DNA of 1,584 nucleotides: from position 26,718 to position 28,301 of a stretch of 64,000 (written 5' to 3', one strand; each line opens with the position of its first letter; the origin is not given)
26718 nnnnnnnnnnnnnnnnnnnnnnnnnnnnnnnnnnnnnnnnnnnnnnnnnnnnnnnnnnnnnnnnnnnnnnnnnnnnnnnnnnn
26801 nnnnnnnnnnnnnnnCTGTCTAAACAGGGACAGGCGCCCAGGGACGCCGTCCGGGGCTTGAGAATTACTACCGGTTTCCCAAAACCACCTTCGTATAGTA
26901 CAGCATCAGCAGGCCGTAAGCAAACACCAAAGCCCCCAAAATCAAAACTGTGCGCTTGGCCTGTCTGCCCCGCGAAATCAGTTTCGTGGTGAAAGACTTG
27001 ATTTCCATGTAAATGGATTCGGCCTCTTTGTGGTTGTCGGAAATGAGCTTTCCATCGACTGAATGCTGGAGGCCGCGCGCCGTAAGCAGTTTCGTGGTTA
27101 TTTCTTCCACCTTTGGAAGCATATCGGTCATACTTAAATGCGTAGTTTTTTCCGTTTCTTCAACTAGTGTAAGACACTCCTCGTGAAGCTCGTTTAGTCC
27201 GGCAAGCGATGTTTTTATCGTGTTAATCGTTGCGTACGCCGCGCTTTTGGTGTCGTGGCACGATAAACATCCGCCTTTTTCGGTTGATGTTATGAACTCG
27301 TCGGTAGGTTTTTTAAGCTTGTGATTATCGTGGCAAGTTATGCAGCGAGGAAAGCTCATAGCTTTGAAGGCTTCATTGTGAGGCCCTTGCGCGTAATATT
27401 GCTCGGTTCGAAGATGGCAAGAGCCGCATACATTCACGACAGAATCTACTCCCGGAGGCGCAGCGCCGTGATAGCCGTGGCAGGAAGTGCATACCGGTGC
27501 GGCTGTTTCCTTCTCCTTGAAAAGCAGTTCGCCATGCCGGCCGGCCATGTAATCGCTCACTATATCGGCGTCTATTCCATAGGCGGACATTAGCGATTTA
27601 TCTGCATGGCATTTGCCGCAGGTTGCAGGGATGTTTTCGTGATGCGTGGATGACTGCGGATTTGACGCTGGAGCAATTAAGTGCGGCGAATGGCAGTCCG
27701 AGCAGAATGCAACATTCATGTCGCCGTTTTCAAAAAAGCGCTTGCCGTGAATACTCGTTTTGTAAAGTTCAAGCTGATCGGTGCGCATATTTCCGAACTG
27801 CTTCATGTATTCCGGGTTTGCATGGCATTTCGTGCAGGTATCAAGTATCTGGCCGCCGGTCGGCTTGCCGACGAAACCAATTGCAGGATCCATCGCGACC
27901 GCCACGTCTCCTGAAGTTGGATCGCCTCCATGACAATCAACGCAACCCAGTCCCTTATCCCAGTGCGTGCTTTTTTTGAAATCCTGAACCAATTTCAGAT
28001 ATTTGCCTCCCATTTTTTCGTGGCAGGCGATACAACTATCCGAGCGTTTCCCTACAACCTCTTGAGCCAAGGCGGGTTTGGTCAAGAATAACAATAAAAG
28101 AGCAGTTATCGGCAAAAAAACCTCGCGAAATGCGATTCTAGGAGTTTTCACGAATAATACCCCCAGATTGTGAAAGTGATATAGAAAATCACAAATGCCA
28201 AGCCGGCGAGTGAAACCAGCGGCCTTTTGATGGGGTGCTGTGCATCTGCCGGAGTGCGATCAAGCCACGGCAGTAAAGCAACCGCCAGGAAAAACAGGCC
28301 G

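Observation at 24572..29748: Five-gene Rieske / split cytochrome b / multiheme cytochrome c operon; an alternative complex-III-like module wired to a 33-heme protein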

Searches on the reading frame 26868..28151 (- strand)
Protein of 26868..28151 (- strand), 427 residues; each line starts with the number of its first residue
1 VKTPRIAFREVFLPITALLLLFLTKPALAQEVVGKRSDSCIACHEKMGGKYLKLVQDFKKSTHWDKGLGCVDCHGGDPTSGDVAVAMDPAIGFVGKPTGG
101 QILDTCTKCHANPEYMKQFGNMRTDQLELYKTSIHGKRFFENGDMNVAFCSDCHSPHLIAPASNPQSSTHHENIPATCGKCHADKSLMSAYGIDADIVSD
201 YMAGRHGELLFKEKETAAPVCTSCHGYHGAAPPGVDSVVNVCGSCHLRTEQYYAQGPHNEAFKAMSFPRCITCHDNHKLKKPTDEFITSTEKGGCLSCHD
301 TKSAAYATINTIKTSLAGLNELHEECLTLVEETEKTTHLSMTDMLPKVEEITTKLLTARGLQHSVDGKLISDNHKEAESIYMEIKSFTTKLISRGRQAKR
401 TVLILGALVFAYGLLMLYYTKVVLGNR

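Call 4: search_protein_families(library=pfam, proteins=[window:26868-28151:-], max_evalue=0.01)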
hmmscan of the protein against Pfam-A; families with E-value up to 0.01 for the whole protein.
window:26868-28151:- (427 aa): 8 families
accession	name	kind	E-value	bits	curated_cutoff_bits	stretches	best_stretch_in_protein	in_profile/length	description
PF09699.15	Paired_CXXCH_1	-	5e-14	52.1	20.6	3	270-303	9-40/41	Doubled CXXCH motif (Paired_CXXCH_1)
PF14522.11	Cytochrome_C7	-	2.7e-12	46.8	24.8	2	57-116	2-54/67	Cytochrome c7 and related cytochrome c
PF14537.11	Cytochrom_c3_2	-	1.6e-11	44.9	25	2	63-182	2-78/79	Cytochrome c3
PF22113.1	Mtrc-MtrF_II-IV_dom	-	1.4e-09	38.2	30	1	220-315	8-104/176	Outer membrane cytochrome MtrC/MtrF-like, domains II/IV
PF02085.21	Cytochrom_CIII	-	4.6e-08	33.8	22.9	1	210-299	22-101/101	Class III cytochrome C family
PF22678.1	Cytochrom_c_NrfB-like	-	8.4e-07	29.8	27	0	106-188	1-74/89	Cytochrome c-type protein NrfB-like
PF13435.11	Cytochrome_C554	-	4.3e-05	24.8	20.8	0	35-75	46-84/84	Cytochrome c554 and c-prime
PF02335.20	Cytochrom_C552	-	0.0013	18.2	24.1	1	58-115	235-288/438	Cytochrome c552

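Call 5: search_protein_families(library=ncbifam, proteins=[window:26868-28151:-], max_evalue=0.01)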
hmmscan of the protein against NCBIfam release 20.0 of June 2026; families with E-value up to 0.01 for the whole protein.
window:26868-28151:- (427 aa): 4 families
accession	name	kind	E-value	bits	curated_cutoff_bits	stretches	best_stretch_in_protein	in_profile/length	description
TIGR03146.1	cyt_nit_nrfB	equivalog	1.1e-06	29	166.6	0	171-305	7-122/145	cytochrome c nitrite reductase pentaheme subunit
NF008659.0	PRK11659.1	equivalog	1.1e-05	25.2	184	1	168-304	39-147/188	cytochrome c nitrite reductase pentaheme subunit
TIGR03153.1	cytochr_NrfH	equivalog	2.9e-05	24.1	134.2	0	25-74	16-59/138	cytochrome c nitrite reductase small subunit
TIGR01905.1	paired_CXXCH_1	subfamily_domain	0.00034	20.5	25.2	0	221-249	9-39/41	doubled CXXCH domain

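Call 8: find_homologous_proteins(query=window:26868-28151:-, max_evalue=0.00001)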
Query window:26868-28151:- (427 aa): 1437 proteins with E <= 0.00001 among 7228 candidates; the best 120 are listed.
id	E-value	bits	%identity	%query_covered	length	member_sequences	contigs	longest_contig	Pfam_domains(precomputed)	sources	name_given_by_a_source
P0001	8.6e-295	995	100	100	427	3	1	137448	PF09699.16,PF14537.12,PF22678.2,PF02085.22,PF14522.12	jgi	jgi:hypothetical protein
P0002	5.3e-187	640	65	95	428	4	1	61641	PF09699.16,PF14537.12,PF02085.22,PF14522.12,PF22113.2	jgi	jgi:hypothetical protein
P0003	1.3e-179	615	63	99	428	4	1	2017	PF09699.16,PF14537.12,PF02085.22,PF14522.12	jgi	-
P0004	5.6e-177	607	60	99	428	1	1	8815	PF09699.16,PF14537.12,PF02085.22,PF14522.12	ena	-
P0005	7.2e-177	606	60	100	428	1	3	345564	PF09699.16,PF14537.12,PF13435.12,PF14522.12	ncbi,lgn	-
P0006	9.3e-163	560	61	89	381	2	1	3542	PF09699.16,PF14537.12,PF14522.12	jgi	jgi:hypothetical protein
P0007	1.5e-127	444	47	93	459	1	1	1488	PF09699.16,PF14537.12,PF13435.12,PF02085.22,PF14522.12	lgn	-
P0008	5.5e-124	432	47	91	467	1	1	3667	PF09699.16,PF14537.12,PF13435.12,PF22678.2,PF02085.22,PF14522.12,PF22113.2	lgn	-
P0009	1.9e-121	424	45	98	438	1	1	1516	PF09699.16,PF14537.12,PF13435.12,PF14522.12,PF22113.2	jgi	jgi:predicted CXXCH cytochrome family protein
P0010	4.3e-120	419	47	91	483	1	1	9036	PF09699.16,PF14537.12,PF14522.12,PF22113.2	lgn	-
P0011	3.8e-118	413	47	91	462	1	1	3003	PF09699.16,PF14537.12,PF22678.2,PF02085.22,PF14522.12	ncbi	-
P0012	5.8e-95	337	62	56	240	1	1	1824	PF09699.16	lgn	-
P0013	8.6e-91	323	38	97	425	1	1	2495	PF09699.16,PF14537.12,PF14522.12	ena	-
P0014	2.1e-89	318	37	97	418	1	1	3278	PF09699.16,PF14537.12,PF13435.12,PF14522.12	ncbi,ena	-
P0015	1.9e-87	312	38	88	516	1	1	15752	PF09699.16,PF14537.12,PF22678.2,PF14522.12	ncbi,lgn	-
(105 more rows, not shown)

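Call 10: find_related_loci(query=A1, collection=genome_contigs, flank=10000)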
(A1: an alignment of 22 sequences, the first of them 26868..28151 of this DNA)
Query A1 (427 aa) in genome_contigs; peptide patterns used: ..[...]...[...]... (x = any residue, [..] = any of these).
600 stretches matched a pattern (row limit reached: there are more); 596 encode a relative of the query (tblastn E <= 1e-3); the best 80 are kept; 80 distinct loci.
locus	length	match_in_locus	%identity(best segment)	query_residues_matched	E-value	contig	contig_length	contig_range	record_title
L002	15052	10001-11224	36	5-405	2e-89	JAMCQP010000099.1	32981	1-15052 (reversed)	MAG: Bacillota bacterium isolate FK_Sedi_A_Bin.38 NODE_2640_length_32981_cov_2.85241, whole genome shotgun sequence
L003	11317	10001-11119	37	6-380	2e-85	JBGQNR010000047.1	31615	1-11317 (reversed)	MAG: Acidobacteriota bacterium isolate OBJ2_061818_130_43 k141_1032797_length_31615_cov_12.0000, whole genome shotgun se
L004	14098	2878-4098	38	15-416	5e-84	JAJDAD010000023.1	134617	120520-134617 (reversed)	MAG: candidate division KSB1 bacterium isolate OFTM153 OFTM153_22, whole genome shotgun sequence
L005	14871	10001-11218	34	15-423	2e-82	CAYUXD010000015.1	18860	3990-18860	MAG TPA_asm: uncultured Eubacteriales bacterium isolate binchicken_co34_557 genome assembly, contig: NODE_4681_length_18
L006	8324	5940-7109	38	18-421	3e-82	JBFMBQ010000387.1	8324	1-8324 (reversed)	MAG: bacterium isolate MAG168 MAG168_387, whole genome shotgun sequence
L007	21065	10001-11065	38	38-404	2e-81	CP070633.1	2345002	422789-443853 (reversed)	MAG: Candidatus Coatesbacteria bacterium isolate bin961 chromosome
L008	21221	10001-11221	34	16-422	4e-81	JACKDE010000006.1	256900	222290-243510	MAG: Deferribacteres bacterium isolate HK-STAS-KSB1-1 HK-STAS-KSB1-1_6, whole genome shotgun sequence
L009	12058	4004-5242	36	5-419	5e-83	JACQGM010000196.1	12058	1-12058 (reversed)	MAG: Armatimonadetes bacterium isolate NC_groundwater_1073_Ag_S2p5_69_131 S_2p5_S6_coassembly_k141_2458454, whole genome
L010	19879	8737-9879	36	36-421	9e-81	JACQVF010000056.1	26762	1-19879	MAG: Gemmatimonadetes bacterium isolate NC_groundwater_1456_Ag_S-0.65um_69_46 S_p65_S5_coassembly_k141_2963818, whole ge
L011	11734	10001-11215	34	8-416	4e-80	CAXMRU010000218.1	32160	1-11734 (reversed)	MAG: Akkermansiaceae bacterium isolate 10C-St20-MC-01_bin.15.orig genome assembly, contig: k141_2917734, whole genome sh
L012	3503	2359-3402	40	24-372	8e-80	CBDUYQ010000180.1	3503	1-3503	MAG TPA_asm: uncultured bacterium isolate SRR22302374_binner12_Refined_83 genome assembly, contig: ERZ26661914.30475, wh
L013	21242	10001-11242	34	1-423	2e-79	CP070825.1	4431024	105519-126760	MAG: Candidatus Aminicenantes bacterium isolate bin112 chromosome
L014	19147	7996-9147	38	1-390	6e-80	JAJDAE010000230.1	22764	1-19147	MAG: candidate division KSB1 bacterium isolate OFTM177 OFTM177_229, whole genome shotgun sequence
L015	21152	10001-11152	33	38-427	2e-78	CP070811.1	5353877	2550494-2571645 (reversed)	MAG: Anaerolineales bacterium isolate bin12 chromosome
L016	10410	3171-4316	35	36-422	1e-78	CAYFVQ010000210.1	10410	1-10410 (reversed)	MAG TPA_asm: uncultured Eubacteriales bacterium isolate ERP108616_co1_206 genome assembly, contig: k119_1737738, whole g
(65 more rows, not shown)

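Call 17: find_encoding_contigs(protein=P0005, flank=10000, max_places=3)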
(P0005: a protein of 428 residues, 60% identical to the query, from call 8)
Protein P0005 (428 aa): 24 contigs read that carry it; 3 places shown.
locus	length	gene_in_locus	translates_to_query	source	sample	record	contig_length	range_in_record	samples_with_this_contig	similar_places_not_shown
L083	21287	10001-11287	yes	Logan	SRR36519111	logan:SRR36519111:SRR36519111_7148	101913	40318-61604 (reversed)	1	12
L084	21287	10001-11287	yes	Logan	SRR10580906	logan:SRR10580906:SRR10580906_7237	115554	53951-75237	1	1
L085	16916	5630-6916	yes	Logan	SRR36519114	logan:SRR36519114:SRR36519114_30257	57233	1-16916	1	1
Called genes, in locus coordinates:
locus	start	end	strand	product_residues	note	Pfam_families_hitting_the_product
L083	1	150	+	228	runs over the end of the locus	PF00814:TsaD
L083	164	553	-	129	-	PF07963:N_methyl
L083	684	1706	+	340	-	PF00215:OMPdecase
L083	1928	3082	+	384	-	PF00266:Aminotran_5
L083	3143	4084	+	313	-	PF00389:2-Hacid_dh, PF02826:2-Hacid_dh_C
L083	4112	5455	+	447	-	PF06245:DUF1015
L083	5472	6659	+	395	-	PF00155:Aminotran_1_2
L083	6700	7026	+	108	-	PF13620:CarboxypepD_reg (weak)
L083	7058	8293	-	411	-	PF09992:NAGPA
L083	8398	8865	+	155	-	PF00355:Rieske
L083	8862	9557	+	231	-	PF00033:Cytochrome_B, PF14358:DUF4405 (weak), PF13631:Cytochrom_B_N_2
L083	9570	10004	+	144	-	PF00032:Cytochrom_B_C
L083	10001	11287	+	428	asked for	PF13435:Cytochrome_C554 (faint), PF14522:Cytochrome_C7 (faint), PF09699:Paired_CXXCH_1 (faint), PF14537:Cytochrom_c3_2 (weak)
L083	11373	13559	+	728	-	-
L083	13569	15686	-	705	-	PF24348:DUF7508 (faint), PF27096:UvrC_M, PF22920:UvrC_RNaseH, PF08459:UvrC_RNaseH_dom, PF14520:HHH_5 (weak)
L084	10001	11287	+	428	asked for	PF13435:Cytochrome_C554 (faint), PF14522:Cytochrome_C7 (faint), PF09699:Paired_CXXCH_1 (faint), PF14537:Cytochrom_c3_2 (weak)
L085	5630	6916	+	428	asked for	PF13435:Cytochrome_C554 (faint), PF14522:Cytochrome_C7 (faint), PF09699:Paired_CXXCH_1 (faint), PF14537:Cytochrom_c3_2 (weak)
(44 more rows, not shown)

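Call 18: list_cluster_members(proteins=[P0005, P0123, P0127, P0137, P0148, P0150])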
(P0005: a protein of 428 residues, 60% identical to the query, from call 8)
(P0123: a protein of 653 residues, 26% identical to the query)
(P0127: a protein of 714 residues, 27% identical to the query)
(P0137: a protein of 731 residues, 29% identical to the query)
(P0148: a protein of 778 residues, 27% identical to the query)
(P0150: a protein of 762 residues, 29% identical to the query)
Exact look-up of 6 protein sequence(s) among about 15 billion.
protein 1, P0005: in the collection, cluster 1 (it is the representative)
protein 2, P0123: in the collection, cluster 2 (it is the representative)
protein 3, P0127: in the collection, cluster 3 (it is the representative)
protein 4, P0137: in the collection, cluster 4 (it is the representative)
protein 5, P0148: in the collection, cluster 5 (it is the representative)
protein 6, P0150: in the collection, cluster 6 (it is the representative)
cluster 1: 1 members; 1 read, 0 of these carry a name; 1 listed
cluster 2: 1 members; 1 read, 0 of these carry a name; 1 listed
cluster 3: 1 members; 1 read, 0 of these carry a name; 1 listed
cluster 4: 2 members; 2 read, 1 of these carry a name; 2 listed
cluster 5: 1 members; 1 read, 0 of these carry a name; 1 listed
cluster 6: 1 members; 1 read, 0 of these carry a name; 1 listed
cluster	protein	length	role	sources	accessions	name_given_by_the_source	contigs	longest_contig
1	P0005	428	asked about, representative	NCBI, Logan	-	-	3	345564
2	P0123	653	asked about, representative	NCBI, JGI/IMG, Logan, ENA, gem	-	-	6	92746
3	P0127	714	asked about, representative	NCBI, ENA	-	-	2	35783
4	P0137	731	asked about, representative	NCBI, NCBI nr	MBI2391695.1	MAG: cytochrome c3 family protein [Deltaproteobacteria bacterium] | cytochrome c3 family protein [Deltaproteobacteria bacterium]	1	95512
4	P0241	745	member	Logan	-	-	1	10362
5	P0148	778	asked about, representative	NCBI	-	-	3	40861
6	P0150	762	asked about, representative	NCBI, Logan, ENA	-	-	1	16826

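Call 24: search_solved_structures(query=window:26868-28151:-, max_evalue=1)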
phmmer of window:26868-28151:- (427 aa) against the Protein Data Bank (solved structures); distinct sequences matched with E-value up to 1: 8.
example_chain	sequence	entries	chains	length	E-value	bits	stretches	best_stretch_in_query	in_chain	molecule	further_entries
28pb_A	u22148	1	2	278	0.071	15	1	143-189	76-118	Cytochrome c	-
2ozy_A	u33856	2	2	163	0.089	14.7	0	240-301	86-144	Cytochrome c-type protein nrfB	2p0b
8uf3_A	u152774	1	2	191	0.28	13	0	217-241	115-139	Cytochrome C4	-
1fs7_A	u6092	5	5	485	0.42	12.4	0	58-184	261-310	CYTOCHROME C NITRITE REDUCTASE | Cytochrome c-552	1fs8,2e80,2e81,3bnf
1fs9_A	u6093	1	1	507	0.44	12.4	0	58-184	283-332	CYTOCHROME C NITRITE REDUCTASE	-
3bng_A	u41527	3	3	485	0.44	12.4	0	58-184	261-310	Cytochrome c-552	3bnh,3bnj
6v0a_A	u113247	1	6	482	0.84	11.4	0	59-83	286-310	Nitrite reductase (cytochrome; ammonia-forming)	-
8bcx_A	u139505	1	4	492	0.97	11.2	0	60-117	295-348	Nitrite reductase (cytochrome; ammonia-forming)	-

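Call 33: search_protein_families(library=ncbifam, proteins=[window:26868-28151:-], max_evalue=10)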
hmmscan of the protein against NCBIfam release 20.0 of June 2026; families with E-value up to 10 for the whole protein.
window:26868-28151:- (427 aa): 14 families
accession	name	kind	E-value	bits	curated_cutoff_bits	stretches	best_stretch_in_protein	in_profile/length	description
TIGR03146.1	cyt_nit_nrfB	equivalog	1.1e-06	29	166.6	3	171-305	7-122/145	cytochrome c nitrite reductase pentaheme subunit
NF008659.0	PRK11659.1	equivalog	1.1e-05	25.2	184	1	168-304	39-147/188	cytochrome c nitrite reductase pentaheme subunit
TIGR03153.1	cytochr_NrfH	equivalog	2.9e-05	24.1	134.2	1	25-74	16-59/138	cytochrome c nitrite reductase small subunit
TIGR01905.1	paired_CXXCH_1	subfamily_domain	0.00034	20.5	25.2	2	221-249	9-39/41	doubled CXXCH domain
TIGR04257.1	nanowire_3heme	domain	0.014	15.5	40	2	143-187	19-63/75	c(7)-type cytochrome triheme domain-containing protein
NF008339.0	PRK11125.1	equivalog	0.027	13.1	595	2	58-114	277-329/487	ammonia-forming cytochrome c nitrite reductase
TIGR01904.2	GSu_C4xC__C2xCH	domain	0.028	14.2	27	2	38-83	22-65/73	CxxxxCH/CxxCH domain c-type cytochrome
NF052343.1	hydrazine_HDH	equivalog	0.39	9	900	2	36-77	115-156/564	hydrazine dehydrogenase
NF047727.1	4hemeCytCCctA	equivalog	0.46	10.6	180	1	104-172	38-105/109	tetraheme c-type cytochrome CctA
NF038038.1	cytoc_DsrJ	equivalog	0.62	10.4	100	1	103-161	90-115/121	sulfate reduction electron transfer complex DsrMKJOP subunit DsrJ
NF041198.1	UshA_like_PCGU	equivalog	2.1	6.8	275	2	39-112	444-510/519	UshA-like (seleno)protein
NF041762.1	diheme_GEGP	equivalog_domain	2.2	7.4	300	3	269-315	28-71/359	GEGP motif-containing diheme protein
NF007906.0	PRK10617.1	equivalog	5.7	6.7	349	1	111-161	52-98/200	cytochrome c-type protein NapC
NF049875.1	NetB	exception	6.3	6.5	380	2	269-305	140-176/211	Nrf-like electron transfer protein NetB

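Call 45: predict_structure(alignment_id=A1)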
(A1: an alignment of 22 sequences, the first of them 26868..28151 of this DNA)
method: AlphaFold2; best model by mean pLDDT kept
length: 427 residues; sequences in the alignment: 22
mean_pLDDT: 90.2   pTM: 0.76
mean pLDDT of the five models: 90.2, 89.1, 88.8, 84.7, 83.3
residues with pLDDT >= 90: 326; 70-90: 76; 50-70: 17; < 50: 8
segments of 3 or more residues with pLDDT < 50: 30-34
pLDDT, mean of each block of 10 residues (from residue 1): 57 81 57 64 95 95 91 93 95 93 93 90 89 93 94 93 93 95 96 93 94 94 82 74 86 93 90 85 91 91 95 97 98 96 97 97 95 98 98 95 97 96 87
secondary structure, 60 per line:
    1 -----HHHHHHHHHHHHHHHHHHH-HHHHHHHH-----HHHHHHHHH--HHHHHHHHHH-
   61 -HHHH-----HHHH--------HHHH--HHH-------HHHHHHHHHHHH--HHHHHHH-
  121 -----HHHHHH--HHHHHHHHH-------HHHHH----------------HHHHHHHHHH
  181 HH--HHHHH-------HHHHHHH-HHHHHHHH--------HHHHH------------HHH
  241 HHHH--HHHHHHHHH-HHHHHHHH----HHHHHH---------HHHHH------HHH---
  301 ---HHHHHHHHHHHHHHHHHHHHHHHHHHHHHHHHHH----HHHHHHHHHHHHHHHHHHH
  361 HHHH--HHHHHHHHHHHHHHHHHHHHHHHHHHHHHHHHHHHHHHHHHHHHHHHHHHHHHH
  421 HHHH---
elements in order: H6-24 H26-33 H39-47 H50-59 H62-65 H71-74 H83-86 H99-110 H113-119 H126-131 H134-142 H150-154 H171-182 H185-189 H197-203 H205-212 H221-225 H238-244 H247-255 H257-264 H269-274 H284-288 H304-337 H342-364 H367-424

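Call 49: fold_search(model_id=the predicted structure, library=pdb)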
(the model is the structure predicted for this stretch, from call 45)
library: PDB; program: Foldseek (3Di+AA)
matches with E <= 10: 138; with E <= 0.001: 0
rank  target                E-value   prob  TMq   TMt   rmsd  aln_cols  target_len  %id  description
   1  4wjy_A                8.3e-02  0.47  0.20  0.20  22.1       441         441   15  Esherichia coli nitrite reductase NrfA H264N (released 2015-03-11)
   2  2rdz_A                1.9e-01  0.51  0.19  0.19  15.4       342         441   15  High Resolution Crystal Structure of the Escherichia coli Cytochrome c Nitrite Reductase. (released 2008-03-25)
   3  1gu6_A                2.0e-01  0.51  0.21  0.20  15.8       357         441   15  Structure of the Periplasmic Cytochrome c Nitrite Reductase from Escherichia coli (released 2002-03-08)
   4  2rf7_A                2.6e-01  0.44  0.21  0.21  15.0       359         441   14  Crystal structure of the escherichia coli nrfa mutant Q263E (released 2008-03-25)
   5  7n6g_3O               1.0e+00  0.12  0.13  0.15  47.9       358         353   12  C1 of central pair (released 2022-05-18)
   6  3bng                  1.1e+00  0.12  0.17  0.16  19.1       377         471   14  W. succinogenes NrfA Y218F (released 2008-02-26)
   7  7n6g_3W               1.1e+00  0.08  0.13  0.13  45.7       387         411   12  C1 of central pair (released 2022-05-18)
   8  2elb                  1.2e+00  0.09  0.10  0.11  34.7       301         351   12  Crystal Structure of the BAR-PH domain of human APPL1 (released 2007-05-29)
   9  2q13                  1.6e+00  0.09  0.09  0.10  35.5       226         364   15  Crystal structure of BAR-PH domain of APPL1 (released 2007-08-14)
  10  9g3z_J                1.7e+00  0.03  0.10  0.07  25.5       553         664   11  Structure of the Open gamma-Tubulin Ring Complex from Pig Brain (released 2024-10-02)
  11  2z0o                  1.9e+00  0.08  0.09  0.10  35.4       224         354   15  Crystal structure of APPL1-BAR-PH domain (released 2008-05-13)
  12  7n6g_3P               1.9e+00  0.06  0.11  0.13  43.8       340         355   13  C1 of central pair (released 2022-05-18)
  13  5j0l_F                2.2e+00  0.38  0.14  0.37   7.1       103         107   12  De novo design of protein homo-oligomers with modular hydrogen bond network-mediated specificity (released 2016-07-06)
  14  7sqc_1K               2.2e+00  0.06  0.10  0.12  41.8       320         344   12  Ciliary C1 central pair apparatus isolated from Chlamydomonas reinhardtii (released 2022-04-13)
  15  7sqc_1V               2.4e+00  0.13  0.13  0.23  37.0       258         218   12  Ciliary C1 central pair apparatus isolated from Chlamydomonas reinhardtii (released 2022-04-13)
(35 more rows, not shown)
